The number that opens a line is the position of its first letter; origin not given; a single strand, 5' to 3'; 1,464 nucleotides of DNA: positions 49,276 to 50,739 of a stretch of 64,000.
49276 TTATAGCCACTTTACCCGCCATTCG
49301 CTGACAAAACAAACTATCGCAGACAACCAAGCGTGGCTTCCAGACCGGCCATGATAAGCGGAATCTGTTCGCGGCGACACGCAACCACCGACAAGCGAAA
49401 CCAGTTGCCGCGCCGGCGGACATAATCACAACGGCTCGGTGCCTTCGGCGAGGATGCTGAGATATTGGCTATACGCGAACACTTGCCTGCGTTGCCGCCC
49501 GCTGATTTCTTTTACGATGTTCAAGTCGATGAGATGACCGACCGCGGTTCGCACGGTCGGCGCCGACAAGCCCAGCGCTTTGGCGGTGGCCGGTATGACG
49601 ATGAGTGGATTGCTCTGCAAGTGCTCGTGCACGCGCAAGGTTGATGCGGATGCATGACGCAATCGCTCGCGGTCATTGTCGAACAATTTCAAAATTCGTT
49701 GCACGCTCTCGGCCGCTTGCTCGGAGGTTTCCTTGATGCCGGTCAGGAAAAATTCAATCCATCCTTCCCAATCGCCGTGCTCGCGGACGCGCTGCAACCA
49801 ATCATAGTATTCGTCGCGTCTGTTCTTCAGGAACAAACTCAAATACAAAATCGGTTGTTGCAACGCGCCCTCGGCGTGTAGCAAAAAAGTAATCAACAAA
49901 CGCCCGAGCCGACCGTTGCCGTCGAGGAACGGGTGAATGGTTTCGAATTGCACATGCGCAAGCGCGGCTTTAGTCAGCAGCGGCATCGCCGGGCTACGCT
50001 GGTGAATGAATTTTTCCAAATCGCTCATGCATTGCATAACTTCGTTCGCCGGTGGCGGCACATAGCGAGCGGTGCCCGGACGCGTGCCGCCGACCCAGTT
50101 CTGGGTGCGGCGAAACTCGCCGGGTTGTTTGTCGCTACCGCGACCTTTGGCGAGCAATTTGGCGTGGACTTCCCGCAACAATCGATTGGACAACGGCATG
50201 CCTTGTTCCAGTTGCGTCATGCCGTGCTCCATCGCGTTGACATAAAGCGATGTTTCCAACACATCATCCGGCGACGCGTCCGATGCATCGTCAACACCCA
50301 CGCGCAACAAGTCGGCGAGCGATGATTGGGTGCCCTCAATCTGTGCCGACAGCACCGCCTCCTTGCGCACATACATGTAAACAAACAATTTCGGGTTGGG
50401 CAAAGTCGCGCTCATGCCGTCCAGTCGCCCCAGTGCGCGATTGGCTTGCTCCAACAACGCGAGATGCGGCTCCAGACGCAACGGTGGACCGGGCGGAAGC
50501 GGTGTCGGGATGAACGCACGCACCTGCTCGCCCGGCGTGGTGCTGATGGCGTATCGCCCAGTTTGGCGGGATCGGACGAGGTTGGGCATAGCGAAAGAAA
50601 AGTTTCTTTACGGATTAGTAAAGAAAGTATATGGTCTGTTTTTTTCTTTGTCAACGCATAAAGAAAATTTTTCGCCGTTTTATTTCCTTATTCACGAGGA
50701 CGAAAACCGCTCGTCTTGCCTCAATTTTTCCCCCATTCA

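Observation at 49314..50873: fic cassette bracketed by an ~80-bp duplication of the aminotransferase gene's 3' end (att-like direct repeats without an integrase)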

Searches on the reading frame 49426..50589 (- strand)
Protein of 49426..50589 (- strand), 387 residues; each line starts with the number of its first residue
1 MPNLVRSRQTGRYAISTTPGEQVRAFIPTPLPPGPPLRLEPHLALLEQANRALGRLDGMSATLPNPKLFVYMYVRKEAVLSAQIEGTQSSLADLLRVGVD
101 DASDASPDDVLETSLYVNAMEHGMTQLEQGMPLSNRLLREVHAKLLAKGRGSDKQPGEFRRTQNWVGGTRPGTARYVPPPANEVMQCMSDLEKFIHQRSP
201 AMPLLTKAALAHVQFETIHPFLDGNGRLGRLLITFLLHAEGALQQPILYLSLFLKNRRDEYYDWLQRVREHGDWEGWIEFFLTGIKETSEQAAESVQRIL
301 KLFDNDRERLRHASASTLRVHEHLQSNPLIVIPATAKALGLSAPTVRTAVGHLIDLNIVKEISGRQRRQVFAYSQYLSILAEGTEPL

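Call 4: search_protein_families(library=pfam, proteins=[window:49426-50589:-])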
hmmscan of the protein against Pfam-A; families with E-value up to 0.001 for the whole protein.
window:49426-50589:- (387 aa): 3 families
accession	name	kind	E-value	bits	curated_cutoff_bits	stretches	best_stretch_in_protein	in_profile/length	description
PF13784.11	Fic_N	-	8.7e-27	93.4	26.7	1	44-124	2-81/82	Fic/DOC family N-terminal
PF02661.23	Fic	-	1.2e-19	71.4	24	1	132-237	1-93/93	Fic/DOC family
PF13412.12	HTH_24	-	8.3e-05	22.5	21.9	1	317-360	5-48/48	Winged helix-turn-helix DNA-binding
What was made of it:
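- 49426..50589 (-): fic, a SoFic-family Fic/AMPylase gene (Fic_N + Fic + wHTH), 387 aa. Pfam domains (call 4).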

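Call 14: find_homologous_proteins(query=window:49426-50589:-)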
Query window:49426-50589:- (387 aa): 8000 proteins with E <= 0.001 among 8000 candidates; the best 120 are listed.
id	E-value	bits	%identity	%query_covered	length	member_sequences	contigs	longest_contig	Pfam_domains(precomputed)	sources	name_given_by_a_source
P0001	1.7e-249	845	98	100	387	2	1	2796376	PF13784.12,PF02661.24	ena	-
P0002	2.1e-213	726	83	100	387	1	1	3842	PF13784.12,PF02661.24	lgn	-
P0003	3.2e-181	620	72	99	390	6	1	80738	PF13784.12,PF02661.24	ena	-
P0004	6.8e-177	606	73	98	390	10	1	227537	PF13784.12,PF02661.24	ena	-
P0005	1.0e-174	599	68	100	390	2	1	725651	PF13412.13,PF13784.12,PF02661.24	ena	-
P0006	3.2e-171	588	69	98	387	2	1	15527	PF13784.12,PF02661.24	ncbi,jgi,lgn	ncbi:MAG: Fic family protein [Gammaproteobacteria bacterium]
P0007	3.1e-170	584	69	98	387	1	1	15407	PF13784.12,PF02661.24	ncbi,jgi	ncbi:MAG: Fic family protein [Gammaproteobacteria bacterium]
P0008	4.2e-170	584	67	99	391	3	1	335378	PF13784.12,PF02661.24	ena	-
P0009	4.1e-169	581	67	100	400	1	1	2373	PF13784.12,PF02661.24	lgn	-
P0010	9.6e-169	579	68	98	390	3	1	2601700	PF13784.12,PF02661.24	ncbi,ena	-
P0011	1.1e-168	579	71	89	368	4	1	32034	PF13412.13,PF13784.12,PF02661.24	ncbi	-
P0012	4.8e-156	538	62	98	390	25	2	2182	PF13784.12,PF02661.24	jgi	jgi:Fic family protein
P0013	7.6e-156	537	62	99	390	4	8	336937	PF13784.12,PF02661.24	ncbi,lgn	-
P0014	1.9e-155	536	62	98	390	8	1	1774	PF13784.12,PF02661.24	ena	-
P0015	2.6e-155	535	61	99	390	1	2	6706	PF13784.12,PF02661.24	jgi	jgi:Fic family protein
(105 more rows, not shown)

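Call 15: find_encoding_contigs(protein=P0001, flank=10000, max_places=4)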
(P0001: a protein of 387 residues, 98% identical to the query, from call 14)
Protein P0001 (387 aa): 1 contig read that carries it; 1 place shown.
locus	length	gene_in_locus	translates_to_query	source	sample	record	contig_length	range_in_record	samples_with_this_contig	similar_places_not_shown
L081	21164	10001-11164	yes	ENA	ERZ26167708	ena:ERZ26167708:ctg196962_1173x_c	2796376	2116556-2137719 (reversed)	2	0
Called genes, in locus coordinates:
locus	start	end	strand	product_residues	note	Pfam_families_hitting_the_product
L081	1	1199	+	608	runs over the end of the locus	PF00496:SBP_bac_5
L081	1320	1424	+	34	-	-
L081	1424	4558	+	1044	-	PF00211:Guanylate_cyc, PF13191:AAA_16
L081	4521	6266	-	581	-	PF00005:ABC_tran, PF02463:SMC_N, PF13191:AAA_16 (faint), PF13555:AAA_29 (faint), PF20720:nSTAND3 (faint), PF02463:SMC_N (weak), PF00005:ABC_tran, PF08352:oligo_HPY (weak), +3 more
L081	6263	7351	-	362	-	PF00528:BPD_transp_1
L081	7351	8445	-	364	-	PF00528:BPD_transp_1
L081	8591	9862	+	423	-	PF00155:Aminotran_1_2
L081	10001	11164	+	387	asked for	PF13784:Fic_N, PF02661:Fic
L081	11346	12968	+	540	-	PF02086:MethyltransfD12 (faint), PF01555:N6_N4_Mtase, PF13847:Methyltransf_31 (faint)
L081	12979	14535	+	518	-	PF00501:AMP-binding, PF13193:AMP-binding_C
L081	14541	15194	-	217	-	PF13489:Methyltransf_23, PF08241:Methyltransf_11, PF08242:Methyltransf_12 (weak), PF13649:Methyltransf_25, PF13847:Methyltransf_31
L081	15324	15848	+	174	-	PF01327:Pep_deformylase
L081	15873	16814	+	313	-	PF00551:Formyl_trans_N, PF02911:Formyl_trans_C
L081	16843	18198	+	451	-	PF01029:NusB, PF22458:RsmF-B_ferredox, PF01189:Methyltr_RsmB-F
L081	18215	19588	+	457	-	PF00070:Pyr_redox (faint), PF01210:NAD_Gly3P_dh_N (faint), PF01262:AlaDh_PNT_C (faint), PF01266:DAO (faint), PF02254:TrkA_N, PF02080:TrkA_C, PF02254:TrkA_N, PF02080:TrkA_C, +13 more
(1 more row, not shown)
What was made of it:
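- On Site-specific integrative element (att-flanked; includes trans-mobilised elements and CIMEs): The neighbours are transporters, AT, Fic, MTase, ligase, Def, Fmt, RsmB and Trk (call 15).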

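Call 16: find_encoding_contigs(protein=P0002, flank=10000, max_places=4)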
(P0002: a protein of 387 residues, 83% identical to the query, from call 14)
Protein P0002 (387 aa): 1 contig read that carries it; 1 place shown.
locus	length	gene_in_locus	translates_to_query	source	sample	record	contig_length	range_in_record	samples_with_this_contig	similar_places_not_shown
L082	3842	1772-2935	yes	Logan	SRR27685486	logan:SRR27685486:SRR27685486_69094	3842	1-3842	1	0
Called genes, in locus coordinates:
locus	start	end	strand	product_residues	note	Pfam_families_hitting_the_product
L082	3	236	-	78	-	?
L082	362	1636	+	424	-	PF00155:Aminotran_1_2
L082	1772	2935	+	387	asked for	PF13784:Fic_N, PF02661:Fic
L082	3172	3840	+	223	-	?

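Call 17: find_encoding_contigs(protein=window:49426-50589:-, flank=10000, max_places=4)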
Protein window:49426-50589:- (387 aa): no gene with exactly this product is on record in the collection.
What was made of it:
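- Tried and rejected: Not on record (call 17).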

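Call 22: find_encoding_contigs(protein=P0003, flank=6000, max_places=2)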
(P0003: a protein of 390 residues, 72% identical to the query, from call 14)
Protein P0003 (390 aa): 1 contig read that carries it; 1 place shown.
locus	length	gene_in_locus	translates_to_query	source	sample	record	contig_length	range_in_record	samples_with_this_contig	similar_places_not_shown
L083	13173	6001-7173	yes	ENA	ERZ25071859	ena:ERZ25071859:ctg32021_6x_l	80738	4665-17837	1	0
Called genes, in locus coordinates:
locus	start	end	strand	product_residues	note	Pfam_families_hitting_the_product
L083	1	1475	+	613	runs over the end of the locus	-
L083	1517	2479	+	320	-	PF12705:PDDEXK_1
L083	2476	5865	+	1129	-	PF00580:UvrD-helicase, PF01443:Viral_helicase1 (faint), PF13245:AAA_19 (weak), PF13361:UvrD_C, PF13538:UvrD_C_2 (faint)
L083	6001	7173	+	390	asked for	PF13784:Fic_N, PF02661:Fic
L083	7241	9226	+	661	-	PF12161:HsdM_N, PF02384:N6_Mtase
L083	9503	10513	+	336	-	PF24390:PRTase-CE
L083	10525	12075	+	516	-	PF08719:NADAR, PF01420:Methylase_S (faint)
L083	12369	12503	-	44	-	-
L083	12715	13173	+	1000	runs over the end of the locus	PF04313:HSDR_N, PF00270:DEAD (weak), PF04851:ResIII, PF18766:SWI2_SNF2, PF22679:T1R_D3-like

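Call 23: find_encoding_contigs(protein=P0004, flank=6000, max_places=2)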
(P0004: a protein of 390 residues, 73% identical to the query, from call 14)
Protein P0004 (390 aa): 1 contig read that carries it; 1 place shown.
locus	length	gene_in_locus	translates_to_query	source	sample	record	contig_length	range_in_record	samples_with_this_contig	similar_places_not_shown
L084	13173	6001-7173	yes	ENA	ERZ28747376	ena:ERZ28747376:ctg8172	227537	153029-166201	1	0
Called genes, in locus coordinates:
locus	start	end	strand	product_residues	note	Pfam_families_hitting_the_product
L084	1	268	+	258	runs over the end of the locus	PF08861:DUF1828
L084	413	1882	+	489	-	PF01420:Methylase_S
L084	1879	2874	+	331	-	PF13310:Virulence_RhuM, PF02661:Fic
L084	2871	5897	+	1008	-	PF04313:HSDR_N, PF00270:DEAD, PF04851:ResIII, PF18766:SWI2_SNF2, PF22679:T1R_D3-like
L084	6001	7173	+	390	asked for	PF13784:Fic_N, PF02661:Fic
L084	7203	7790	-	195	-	PF02592:Vut_1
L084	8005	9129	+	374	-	PF08240:ADH_N, PF00107:ADH_zinc_N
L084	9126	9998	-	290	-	PF00892:EamA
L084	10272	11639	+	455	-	PF00202:Aminotran_3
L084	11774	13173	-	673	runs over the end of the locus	PF02129:Peptidase_S15, PF00561:Abhydrolase_1, PF12146:Hydrolase_4 (weak), PF08530:PepX_C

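Call 24: find_encoding_contigs(protein=P0010, flank=6000, max_places=2)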
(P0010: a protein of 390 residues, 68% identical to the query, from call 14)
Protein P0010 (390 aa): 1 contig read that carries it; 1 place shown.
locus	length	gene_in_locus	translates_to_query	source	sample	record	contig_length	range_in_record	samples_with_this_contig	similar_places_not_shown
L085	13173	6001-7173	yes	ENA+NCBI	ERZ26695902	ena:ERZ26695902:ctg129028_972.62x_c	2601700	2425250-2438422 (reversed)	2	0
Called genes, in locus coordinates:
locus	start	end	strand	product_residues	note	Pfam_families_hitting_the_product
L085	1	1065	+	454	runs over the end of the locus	PF01420:Methylase_S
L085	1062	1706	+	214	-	PF14487:DarT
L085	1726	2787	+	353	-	PF01661:Macro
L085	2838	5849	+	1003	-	PF04313:HSDR_N, PF00270:DEAD, PF04851:ResIII, PF18766:SWI2_SNF2, PF22679:T1R_D3-like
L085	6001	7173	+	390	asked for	PF13784:Fic_N, PF02661:Fic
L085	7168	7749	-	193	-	PF02592:Vut_1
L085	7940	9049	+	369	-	PF08240:ADH_N, PF00107:ADH_zinc_N, PF13602:ADH_zinc_N_2 (weak)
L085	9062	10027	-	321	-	PF00892:EamA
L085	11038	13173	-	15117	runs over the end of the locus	-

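Call 25: find_encoding_contigs(protein=P0005, flank=6000, max_places=2)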
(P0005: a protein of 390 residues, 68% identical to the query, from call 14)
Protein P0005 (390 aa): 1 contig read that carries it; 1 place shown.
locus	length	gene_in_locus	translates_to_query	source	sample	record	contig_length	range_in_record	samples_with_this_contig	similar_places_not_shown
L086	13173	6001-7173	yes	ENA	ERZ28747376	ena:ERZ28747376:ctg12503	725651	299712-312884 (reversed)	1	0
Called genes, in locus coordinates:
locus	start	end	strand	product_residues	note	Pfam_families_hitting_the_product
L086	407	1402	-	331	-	PF14088:DUF4268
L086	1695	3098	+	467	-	PF00580:UvrD-helicase, PF13245:AAA_19, PF01443:Viral_helicase1 (faint), PF13538:UvrD_C_2 (faint), PF13361:UvrD_C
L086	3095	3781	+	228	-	PF14487:DarT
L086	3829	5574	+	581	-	PF03747:ADP_ribosyl_GH, PF12681:Glyoxalase_2 (weak)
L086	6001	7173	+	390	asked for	PF13784:Fic_N, PF02661:Fic, PF13412:HTH_24 (faint)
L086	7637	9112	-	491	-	PF17959:EF-hand_14 (faint), PF04960:Glutaminase, PF12796:Ank_2, PF13637:Ank_4, PF00023:Ank (weak)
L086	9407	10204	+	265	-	PF00596:Aldolase_II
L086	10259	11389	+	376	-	PF00762:Ferrochelatase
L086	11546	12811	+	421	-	PF00135:COesterase, PF20434:BD-FAE, PF07859:Abhydrolase_3, PF00326:Peptidase_S9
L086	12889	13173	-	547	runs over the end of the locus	PF02776:TPP_enzyme_N, PF00205:TPP_enzyme_M, PF02775:TPP_enzyme_C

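Call 36: search_protein_families(library=padloc, proteins=[window:49426-50589:-], max_evalue=0.01)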
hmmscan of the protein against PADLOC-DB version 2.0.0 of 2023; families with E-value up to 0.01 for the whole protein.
window:49426-50589:- (387 aa): 7 families
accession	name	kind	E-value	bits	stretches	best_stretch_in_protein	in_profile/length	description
PDLC03963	SoFic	-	5.1e-120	399.2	1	22-381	5-359/361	-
PDLC04966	PDC-S24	-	2.2e-22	77.6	1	124-268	223-368/497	-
PDLC04840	PDC-S04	-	1.5e-18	65.3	1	78-266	16-197/227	-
PDLC04836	PDC-S04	-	5.7e-17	59.7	1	97-272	55-216/244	-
PDLC04837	PDC-S04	-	2.7e-16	57.6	1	81-281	33-220/234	-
PDLC04839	PDC-S04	-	1.6e-12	45.6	1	110-263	36-181/205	-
PDLC04838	PDC-S04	-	2.4e-06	25.5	1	157-241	84-166/209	-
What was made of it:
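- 49426..50589 (-): PADLOC SoFic, E 5e-120, full length (call 36).
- On SoFic anti-phage Fic protein: PADLOC SoFic E 5e-120 over positions 5-359 of 361 (call 36).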
